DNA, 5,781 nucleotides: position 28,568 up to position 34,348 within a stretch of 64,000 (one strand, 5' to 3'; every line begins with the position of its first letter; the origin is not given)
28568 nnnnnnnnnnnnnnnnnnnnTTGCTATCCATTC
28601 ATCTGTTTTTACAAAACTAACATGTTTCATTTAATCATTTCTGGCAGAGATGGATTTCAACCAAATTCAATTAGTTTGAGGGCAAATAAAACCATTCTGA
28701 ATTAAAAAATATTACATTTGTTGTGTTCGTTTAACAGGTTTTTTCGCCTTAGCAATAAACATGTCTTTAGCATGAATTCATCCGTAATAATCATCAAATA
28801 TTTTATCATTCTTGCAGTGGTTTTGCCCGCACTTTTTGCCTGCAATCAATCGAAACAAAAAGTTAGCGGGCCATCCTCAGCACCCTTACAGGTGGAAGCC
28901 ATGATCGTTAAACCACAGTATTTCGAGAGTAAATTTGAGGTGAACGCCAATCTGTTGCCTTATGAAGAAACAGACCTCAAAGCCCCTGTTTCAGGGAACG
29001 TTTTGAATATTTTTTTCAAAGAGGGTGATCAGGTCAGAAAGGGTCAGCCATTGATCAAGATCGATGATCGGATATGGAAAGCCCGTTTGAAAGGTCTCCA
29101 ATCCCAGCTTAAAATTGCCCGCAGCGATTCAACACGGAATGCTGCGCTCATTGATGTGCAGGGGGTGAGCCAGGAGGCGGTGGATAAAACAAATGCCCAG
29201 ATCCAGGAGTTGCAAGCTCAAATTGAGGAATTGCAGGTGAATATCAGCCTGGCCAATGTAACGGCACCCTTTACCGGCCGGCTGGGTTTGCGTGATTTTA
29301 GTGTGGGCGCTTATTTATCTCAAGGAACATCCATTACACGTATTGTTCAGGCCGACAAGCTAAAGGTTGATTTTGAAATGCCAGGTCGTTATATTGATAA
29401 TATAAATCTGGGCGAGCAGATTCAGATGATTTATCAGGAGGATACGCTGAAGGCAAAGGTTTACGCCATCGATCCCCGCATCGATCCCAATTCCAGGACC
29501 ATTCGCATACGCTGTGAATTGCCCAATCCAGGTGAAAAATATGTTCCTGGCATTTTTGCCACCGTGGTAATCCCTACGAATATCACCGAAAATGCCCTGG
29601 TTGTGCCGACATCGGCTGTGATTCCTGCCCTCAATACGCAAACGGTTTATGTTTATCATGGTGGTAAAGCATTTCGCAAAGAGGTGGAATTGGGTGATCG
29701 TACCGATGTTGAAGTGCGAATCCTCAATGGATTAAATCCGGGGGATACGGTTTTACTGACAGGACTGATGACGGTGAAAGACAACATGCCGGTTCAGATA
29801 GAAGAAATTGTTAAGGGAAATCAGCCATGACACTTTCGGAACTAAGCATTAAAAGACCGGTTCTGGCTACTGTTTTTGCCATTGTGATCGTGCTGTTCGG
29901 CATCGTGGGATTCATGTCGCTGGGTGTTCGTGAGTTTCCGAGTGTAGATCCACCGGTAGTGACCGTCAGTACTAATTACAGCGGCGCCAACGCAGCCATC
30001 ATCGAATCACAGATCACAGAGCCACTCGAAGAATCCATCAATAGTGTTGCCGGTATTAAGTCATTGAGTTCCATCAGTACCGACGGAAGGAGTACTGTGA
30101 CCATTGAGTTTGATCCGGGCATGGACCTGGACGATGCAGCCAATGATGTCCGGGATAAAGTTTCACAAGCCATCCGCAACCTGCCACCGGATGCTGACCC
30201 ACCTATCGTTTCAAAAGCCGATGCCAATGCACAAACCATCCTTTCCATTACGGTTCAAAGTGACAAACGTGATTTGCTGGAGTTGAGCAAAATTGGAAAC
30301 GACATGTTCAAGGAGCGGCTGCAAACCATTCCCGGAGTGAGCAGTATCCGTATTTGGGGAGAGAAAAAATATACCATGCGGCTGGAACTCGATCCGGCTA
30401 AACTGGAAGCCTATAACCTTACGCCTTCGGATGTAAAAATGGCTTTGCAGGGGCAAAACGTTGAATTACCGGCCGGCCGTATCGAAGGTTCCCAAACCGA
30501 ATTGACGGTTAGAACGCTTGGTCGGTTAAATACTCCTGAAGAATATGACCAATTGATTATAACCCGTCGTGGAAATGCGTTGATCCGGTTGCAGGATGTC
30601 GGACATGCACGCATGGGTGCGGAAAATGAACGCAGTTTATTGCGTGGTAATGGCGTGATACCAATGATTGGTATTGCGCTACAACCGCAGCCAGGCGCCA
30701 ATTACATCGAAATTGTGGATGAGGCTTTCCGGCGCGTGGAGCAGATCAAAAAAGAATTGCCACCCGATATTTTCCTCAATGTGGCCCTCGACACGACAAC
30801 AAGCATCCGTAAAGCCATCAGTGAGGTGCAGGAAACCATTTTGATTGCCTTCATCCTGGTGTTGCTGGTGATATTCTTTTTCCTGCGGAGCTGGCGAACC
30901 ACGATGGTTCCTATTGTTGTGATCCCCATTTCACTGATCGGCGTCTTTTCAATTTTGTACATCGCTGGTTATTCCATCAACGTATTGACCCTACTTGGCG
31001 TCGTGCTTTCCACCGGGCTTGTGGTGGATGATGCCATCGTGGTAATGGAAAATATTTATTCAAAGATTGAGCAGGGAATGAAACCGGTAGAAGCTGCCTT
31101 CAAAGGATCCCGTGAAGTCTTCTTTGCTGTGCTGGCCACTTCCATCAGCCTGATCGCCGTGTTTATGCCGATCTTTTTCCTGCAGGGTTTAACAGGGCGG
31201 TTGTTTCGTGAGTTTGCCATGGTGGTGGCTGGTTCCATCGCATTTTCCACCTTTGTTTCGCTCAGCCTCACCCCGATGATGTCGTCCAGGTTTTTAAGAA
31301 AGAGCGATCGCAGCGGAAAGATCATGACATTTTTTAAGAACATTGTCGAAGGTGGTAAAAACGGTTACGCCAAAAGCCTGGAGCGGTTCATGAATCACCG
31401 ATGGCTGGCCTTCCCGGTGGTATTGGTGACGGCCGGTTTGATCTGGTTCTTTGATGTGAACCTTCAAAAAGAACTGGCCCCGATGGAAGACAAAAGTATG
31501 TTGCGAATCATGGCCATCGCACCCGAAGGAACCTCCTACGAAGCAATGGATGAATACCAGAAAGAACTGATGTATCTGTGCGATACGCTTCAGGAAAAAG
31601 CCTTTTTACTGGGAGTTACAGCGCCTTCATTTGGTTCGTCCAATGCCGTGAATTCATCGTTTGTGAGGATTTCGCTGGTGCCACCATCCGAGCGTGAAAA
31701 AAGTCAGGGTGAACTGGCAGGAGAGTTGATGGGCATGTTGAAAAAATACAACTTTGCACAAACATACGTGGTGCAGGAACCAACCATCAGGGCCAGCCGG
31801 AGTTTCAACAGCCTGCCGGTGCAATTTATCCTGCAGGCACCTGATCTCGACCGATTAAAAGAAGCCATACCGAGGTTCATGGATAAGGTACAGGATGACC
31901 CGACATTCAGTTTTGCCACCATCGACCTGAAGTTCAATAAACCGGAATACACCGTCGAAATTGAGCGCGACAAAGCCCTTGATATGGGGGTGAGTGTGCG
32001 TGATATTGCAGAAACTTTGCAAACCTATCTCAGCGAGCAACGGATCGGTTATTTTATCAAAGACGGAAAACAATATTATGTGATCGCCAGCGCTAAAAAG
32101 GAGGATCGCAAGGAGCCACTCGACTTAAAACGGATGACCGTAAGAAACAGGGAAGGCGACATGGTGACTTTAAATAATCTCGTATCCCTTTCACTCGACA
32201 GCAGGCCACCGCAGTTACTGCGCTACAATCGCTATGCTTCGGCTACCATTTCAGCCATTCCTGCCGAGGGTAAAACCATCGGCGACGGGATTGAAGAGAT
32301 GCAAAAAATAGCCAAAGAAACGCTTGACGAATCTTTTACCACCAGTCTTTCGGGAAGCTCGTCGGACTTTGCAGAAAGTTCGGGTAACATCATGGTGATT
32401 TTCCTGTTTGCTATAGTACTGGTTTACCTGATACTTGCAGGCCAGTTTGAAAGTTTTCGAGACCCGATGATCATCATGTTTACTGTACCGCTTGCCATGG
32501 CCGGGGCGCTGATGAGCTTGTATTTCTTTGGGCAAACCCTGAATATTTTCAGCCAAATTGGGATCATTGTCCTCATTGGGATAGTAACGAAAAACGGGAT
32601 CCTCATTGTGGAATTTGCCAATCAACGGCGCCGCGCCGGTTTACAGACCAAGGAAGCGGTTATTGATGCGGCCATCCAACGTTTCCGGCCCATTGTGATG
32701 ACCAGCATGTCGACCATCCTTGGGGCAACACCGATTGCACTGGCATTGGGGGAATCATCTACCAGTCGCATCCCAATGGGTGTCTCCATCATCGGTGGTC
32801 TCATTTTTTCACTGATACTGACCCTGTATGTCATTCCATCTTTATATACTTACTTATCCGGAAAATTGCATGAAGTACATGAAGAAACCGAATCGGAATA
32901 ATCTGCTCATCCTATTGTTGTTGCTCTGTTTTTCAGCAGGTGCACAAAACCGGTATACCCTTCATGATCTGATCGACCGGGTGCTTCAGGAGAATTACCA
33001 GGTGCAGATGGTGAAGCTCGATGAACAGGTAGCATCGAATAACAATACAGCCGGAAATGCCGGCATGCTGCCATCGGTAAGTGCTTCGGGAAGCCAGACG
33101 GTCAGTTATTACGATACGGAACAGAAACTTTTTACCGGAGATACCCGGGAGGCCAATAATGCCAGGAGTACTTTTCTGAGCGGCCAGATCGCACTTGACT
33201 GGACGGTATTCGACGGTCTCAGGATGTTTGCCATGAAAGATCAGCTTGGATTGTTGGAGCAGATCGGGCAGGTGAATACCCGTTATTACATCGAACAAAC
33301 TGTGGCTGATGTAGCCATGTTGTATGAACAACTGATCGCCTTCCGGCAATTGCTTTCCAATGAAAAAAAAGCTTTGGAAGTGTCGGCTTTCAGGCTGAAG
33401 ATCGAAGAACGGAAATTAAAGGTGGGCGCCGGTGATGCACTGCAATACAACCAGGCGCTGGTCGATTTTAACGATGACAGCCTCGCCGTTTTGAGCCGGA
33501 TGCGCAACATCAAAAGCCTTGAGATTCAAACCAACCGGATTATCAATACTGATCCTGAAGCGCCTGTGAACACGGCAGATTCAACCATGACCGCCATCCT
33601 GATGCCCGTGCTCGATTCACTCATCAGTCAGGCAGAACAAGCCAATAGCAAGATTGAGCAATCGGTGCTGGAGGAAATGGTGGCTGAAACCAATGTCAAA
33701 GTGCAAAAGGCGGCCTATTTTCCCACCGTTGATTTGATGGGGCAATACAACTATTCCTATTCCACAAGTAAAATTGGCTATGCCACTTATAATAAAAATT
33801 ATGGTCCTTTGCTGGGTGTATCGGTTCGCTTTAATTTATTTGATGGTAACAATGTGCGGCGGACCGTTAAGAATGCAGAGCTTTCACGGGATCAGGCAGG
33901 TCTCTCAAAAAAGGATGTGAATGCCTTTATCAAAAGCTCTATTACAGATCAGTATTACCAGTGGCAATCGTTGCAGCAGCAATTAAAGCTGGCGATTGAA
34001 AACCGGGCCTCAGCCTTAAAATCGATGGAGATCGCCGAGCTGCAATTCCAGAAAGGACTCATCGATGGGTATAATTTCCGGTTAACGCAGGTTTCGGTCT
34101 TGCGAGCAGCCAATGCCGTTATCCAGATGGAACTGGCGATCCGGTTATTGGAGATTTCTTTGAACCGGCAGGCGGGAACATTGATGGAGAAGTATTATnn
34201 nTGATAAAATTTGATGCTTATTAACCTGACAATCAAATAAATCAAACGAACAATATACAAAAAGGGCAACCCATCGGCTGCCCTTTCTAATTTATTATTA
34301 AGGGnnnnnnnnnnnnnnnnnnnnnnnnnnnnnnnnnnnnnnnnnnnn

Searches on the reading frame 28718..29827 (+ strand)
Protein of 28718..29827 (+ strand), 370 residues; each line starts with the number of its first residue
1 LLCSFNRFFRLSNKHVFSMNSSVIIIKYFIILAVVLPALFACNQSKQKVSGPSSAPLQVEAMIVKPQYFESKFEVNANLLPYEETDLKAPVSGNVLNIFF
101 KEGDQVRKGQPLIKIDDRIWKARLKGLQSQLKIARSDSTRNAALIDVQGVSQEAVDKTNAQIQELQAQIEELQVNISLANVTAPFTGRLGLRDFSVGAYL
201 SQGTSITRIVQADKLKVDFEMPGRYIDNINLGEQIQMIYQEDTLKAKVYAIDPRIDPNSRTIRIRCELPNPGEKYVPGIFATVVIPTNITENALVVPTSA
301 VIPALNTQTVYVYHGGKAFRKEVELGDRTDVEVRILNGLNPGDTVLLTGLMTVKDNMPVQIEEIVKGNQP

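Call 31: search_protein_families(library=pfam, proteins=[window:28718-29827:+], max_evalue=0.01)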
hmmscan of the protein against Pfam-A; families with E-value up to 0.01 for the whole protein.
window:28718-29827:+ (370 aa): 5 families
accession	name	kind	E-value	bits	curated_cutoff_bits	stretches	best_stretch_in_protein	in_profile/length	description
PF16576.10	HlyD_D23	-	2.1e-23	83.2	30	1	86-281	21-214/214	Barrel-sandwich domain of CusB or HlyD membrane-fusion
PF13437.12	HlyD_3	-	8.1e-17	62.3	22.2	1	181-277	2-105/106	HlyD family secretion protein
PF13533.13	Biotin_lipoyl_2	-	6e-06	26.4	29.8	1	88-116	4-32/32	Biotin-lipoyl like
PF12700.13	HlyD_2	-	2.8e-05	23.5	25.1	0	59-174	40-149/416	HlyD family secretion protein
PF00364.28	Biotin_lipoyl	-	9.5e-05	22.6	22.1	1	85-115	43-73/73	Biotin-requiring enzyme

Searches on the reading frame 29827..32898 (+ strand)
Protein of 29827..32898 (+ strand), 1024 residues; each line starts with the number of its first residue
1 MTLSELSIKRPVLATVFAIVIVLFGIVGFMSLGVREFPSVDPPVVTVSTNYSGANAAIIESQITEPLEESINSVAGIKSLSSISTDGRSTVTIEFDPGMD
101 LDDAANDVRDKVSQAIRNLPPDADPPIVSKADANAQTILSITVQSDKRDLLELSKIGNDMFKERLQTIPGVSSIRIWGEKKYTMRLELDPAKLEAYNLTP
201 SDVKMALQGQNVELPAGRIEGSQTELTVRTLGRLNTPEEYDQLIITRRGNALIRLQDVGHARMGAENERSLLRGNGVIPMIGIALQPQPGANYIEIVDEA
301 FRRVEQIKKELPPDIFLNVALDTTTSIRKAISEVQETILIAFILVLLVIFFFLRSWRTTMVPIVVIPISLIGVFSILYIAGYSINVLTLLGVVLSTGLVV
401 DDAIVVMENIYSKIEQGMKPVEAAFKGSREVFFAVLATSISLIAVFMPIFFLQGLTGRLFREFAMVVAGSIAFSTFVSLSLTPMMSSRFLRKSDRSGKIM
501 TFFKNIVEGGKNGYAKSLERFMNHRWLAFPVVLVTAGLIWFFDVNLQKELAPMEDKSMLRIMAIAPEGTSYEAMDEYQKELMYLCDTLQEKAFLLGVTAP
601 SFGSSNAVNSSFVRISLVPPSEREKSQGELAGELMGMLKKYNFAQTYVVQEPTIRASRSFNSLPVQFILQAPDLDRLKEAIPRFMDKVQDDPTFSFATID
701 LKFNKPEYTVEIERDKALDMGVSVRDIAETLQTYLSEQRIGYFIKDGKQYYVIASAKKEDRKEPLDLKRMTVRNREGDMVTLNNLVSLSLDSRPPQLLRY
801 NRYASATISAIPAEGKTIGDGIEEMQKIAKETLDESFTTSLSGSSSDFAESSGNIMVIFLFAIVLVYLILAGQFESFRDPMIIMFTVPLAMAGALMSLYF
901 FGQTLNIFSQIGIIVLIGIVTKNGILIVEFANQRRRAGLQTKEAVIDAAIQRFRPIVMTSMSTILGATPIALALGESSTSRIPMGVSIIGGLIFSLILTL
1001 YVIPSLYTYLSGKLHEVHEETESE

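Call 31: search_protein_families(library=pfam, proteins=[window:29827-32898:+], max_evalue=0.01)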
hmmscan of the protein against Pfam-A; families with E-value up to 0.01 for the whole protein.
window:29827-32898:+ (1024 aa): 3 families
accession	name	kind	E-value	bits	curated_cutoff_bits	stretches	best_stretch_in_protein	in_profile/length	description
PF00873.25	ACR_tran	-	1.4e-282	940.5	28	1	4-1010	2-1020/1021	AcrB/AcrD/AcrF family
PF03176.21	MMPL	-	1.3e-17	64.3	20.5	2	819-1013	103-305/333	MMPL family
PF19803.4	DUF6286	-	0.0065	17.4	35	0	52-125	29-101/108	Family of unknown function (DUF6286)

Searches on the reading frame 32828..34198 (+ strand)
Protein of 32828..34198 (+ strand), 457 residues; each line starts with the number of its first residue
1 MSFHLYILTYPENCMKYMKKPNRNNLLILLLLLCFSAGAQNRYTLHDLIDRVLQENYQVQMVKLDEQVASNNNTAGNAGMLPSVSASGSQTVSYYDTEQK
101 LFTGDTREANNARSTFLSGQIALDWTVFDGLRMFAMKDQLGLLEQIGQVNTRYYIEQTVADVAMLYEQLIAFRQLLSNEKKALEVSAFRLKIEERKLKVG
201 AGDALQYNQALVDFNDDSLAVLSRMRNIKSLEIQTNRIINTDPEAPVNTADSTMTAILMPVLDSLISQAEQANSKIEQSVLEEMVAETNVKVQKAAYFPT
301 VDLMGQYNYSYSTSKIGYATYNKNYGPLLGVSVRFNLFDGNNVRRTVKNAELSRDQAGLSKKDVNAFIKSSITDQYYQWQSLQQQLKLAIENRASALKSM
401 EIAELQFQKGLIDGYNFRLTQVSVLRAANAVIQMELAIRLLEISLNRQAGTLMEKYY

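Call 31: search_protein_families(library=pfam, proteins=[window:32828-34198:+], max_evalue=0.01)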
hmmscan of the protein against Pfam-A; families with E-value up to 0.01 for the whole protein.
window:32828-34198:+ (457 aa): 2 families
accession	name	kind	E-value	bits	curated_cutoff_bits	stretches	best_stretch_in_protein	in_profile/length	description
PF02321.23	OEP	-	7e-40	137.3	22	2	262-447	1-184/187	Outer membrane efflux protein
PF05103.18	DivIVA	-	0.0087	16.5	28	1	347-412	6-70/131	DivIVA protein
